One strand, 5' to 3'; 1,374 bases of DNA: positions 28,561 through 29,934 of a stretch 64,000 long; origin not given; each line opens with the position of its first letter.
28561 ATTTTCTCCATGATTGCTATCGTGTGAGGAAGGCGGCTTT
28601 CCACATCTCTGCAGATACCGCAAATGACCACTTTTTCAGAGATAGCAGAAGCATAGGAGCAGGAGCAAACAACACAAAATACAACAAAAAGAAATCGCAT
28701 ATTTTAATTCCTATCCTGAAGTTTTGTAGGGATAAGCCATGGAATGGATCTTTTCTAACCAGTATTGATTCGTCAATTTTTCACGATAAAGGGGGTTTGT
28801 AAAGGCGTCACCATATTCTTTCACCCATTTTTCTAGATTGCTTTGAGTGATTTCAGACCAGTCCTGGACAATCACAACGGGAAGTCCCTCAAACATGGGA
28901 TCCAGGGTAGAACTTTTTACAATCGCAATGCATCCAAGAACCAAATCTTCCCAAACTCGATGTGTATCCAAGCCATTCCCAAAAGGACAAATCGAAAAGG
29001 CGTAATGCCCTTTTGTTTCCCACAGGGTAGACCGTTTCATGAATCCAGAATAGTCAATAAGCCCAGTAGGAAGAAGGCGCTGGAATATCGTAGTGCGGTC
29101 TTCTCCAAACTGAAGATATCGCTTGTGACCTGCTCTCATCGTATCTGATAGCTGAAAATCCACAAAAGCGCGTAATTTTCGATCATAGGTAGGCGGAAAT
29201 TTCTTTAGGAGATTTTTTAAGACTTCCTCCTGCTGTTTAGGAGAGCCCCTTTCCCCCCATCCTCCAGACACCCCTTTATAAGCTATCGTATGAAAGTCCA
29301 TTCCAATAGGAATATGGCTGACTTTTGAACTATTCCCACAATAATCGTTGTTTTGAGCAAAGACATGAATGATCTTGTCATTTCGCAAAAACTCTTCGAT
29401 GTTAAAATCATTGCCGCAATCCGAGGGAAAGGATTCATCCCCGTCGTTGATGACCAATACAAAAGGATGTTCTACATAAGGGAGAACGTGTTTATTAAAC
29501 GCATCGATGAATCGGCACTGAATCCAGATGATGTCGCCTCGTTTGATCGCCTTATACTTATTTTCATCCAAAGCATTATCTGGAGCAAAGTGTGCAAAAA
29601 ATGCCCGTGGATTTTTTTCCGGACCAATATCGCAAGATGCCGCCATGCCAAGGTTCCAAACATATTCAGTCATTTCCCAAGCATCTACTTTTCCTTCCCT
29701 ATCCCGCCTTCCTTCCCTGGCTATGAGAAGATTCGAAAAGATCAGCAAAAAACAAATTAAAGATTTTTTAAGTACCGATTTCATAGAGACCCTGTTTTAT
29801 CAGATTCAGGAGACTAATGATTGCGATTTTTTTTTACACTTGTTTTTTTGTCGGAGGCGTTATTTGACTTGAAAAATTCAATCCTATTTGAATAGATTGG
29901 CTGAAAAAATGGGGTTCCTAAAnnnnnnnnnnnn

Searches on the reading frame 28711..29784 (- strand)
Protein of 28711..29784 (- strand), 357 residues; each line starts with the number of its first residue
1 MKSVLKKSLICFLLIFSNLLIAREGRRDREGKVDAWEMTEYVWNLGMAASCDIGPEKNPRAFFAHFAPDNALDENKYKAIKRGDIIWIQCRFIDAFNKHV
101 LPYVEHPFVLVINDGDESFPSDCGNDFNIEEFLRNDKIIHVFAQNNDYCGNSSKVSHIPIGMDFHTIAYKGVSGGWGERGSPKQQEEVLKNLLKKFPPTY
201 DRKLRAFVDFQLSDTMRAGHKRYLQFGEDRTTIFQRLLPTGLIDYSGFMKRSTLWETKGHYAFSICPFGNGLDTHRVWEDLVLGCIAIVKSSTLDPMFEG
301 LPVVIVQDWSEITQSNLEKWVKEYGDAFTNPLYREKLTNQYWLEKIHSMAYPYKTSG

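Call 3: search_protein_families(library=pfam, proteins=[window:28711-29784:-], max_evalue=0.1)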
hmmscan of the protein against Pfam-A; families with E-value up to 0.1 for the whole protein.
window:28711-29784:- (357 aa): 1 family
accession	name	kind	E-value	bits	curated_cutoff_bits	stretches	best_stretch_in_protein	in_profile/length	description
PF03493.23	BK_channel_a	-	0.03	15.1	26.8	1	308-350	34-76/90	Calcium-activated BK potassium channel alpha subunit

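Call 4: search_protein_families(library=ncbifam, proteins=[window:28711-29784:-], max_evalue=0.1)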
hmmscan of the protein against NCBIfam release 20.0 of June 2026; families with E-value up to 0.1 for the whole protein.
window:28711-29784:- (357 aa): 0 families
